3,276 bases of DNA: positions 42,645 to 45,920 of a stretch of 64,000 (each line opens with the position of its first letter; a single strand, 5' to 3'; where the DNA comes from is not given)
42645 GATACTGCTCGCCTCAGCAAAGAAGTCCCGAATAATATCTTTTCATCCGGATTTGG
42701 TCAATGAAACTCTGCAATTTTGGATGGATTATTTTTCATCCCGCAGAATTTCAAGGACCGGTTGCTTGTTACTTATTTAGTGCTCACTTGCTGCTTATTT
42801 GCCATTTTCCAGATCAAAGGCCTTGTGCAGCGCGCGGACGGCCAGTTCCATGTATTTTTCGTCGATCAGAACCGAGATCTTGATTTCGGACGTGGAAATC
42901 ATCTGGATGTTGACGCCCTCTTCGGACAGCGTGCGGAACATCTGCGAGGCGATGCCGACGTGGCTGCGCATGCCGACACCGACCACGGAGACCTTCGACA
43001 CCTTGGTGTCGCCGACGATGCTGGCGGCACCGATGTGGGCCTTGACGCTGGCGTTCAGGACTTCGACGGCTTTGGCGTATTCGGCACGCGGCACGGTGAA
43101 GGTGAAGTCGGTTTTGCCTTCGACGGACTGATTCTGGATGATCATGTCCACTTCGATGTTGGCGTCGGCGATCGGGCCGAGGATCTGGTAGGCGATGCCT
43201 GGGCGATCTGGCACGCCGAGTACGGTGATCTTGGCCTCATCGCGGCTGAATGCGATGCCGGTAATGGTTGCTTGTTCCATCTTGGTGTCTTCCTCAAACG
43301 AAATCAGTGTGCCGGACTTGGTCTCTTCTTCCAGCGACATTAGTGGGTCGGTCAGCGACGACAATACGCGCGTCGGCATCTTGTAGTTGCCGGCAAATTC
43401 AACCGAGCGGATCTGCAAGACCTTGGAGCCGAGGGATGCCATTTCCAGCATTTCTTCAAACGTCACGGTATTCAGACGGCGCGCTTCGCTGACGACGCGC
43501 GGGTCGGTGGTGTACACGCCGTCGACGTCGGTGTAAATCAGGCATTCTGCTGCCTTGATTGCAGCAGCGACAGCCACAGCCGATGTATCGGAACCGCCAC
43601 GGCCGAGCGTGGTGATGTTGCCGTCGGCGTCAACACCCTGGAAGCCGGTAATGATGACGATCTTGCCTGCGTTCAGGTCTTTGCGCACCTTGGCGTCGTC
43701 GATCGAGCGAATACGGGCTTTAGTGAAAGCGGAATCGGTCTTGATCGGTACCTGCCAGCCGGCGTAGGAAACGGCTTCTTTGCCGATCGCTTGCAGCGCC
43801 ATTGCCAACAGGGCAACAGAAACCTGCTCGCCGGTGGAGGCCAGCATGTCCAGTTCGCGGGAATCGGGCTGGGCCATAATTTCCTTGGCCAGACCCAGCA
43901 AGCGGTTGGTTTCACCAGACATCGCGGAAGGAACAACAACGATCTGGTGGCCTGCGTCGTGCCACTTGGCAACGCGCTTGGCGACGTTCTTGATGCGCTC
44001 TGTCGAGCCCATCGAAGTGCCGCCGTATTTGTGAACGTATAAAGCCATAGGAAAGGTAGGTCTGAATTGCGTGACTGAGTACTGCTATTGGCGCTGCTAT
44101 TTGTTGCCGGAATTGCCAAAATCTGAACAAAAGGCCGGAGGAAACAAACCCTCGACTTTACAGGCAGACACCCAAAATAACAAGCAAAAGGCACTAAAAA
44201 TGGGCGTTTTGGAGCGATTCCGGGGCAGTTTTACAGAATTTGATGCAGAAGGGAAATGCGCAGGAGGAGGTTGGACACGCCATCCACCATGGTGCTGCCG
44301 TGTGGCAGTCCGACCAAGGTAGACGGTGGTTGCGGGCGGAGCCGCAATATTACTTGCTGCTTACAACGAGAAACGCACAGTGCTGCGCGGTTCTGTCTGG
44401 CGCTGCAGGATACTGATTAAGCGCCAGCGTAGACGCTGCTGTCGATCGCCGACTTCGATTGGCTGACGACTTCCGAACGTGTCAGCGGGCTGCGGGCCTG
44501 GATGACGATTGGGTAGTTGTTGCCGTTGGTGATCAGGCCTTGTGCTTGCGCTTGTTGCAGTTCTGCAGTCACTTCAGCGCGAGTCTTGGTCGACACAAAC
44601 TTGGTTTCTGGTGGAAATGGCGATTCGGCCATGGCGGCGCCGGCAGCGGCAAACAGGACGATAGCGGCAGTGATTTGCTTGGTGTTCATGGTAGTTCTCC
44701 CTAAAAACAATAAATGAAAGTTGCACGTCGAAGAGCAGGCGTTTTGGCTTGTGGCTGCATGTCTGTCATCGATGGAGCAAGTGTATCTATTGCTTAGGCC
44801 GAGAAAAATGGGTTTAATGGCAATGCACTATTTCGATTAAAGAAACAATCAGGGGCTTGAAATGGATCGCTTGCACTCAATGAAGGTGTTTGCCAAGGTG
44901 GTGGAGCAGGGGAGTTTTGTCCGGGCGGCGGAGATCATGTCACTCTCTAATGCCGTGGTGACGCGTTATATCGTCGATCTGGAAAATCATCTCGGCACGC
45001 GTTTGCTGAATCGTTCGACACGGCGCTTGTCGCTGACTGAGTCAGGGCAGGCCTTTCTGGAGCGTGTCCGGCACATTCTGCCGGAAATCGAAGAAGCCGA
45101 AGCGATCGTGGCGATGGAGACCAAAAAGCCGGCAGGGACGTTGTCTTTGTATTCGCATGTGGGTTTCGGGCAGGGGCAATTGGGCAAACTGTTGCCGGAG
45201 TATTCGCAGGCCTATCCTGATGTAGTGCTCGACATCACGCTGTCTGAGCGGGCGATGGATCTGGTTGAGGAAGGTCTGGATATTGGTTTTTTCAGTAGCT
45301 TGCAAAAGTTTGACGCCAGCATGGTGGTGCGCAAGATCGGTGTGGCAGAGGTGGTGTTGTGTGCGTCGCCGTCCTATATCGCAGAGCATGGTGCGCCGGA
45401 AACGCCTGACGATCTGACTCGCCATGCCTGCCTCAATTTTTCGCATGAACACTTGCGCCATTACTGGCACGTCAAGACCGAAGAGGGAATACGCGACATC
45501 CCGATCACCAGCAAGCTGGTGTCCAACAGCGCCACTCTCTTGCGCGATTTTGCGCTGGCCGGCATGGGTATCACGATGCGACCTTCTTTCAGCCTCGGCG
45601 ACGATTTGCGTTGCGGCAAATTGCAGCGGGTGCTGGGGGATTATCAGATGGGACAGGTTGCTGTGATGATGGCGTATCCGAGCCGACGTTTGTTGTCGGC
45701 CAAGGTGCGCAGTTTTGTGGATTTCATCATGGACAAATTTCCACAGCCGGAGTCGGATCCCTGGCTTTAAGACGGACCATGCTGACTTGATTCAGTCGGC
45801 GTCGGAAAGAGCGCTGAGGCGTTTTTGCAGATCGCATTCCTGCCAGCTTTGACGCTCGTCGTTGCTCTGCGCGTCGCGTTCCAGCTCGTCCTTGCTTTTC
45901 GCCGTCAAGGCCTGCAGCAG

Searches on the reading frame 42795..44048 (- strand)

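Call 64: search_protein_families(library=pfam, proteins=[window:42795-44048:-], max_evalue=0.001)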
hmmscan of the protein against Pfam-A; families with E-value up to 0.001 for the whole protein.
window:42795-44048:- (417 aa): 4 families
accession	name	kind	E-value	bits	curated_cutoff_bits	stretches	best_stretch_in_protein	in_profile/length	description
PF00696.33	AA_kinase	-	2.9e-52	178.2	24.9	1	4-230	3-234/234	Amino acid kinase family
PF22468.2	ACT_9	-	1.2e-38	131.1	27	2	353-411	1-61/61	ACT domain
PF13840.12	ACT_7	-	5.1e-23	81.1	27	1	349-409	5-65/65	ACT domain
PF01842.31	ACT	-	2e-18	66.2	27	2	276-333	4-63/66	ACT domain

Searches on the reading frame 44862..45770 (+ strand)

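Call 64: search_protein_families(library=pfam, proteins=[window:44862-45770:+], max_evalue=0.001)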
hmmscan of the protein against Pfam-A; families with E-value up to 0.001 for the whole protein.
window:44862-45770:+ (302 aa): 2 families
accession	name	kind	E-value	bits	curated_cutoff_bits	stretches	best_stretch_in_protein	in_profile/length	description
PF03466.25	LysR_substrate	-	4.8e-36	124.6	28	1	89-293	3-208/209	LysR substrate binding domain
PF00126.33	HTH_1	-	4.5e-18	65.4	26.6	1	4-63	1-60/60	Bacterial regulatory helix-turn-helix protein, lysR family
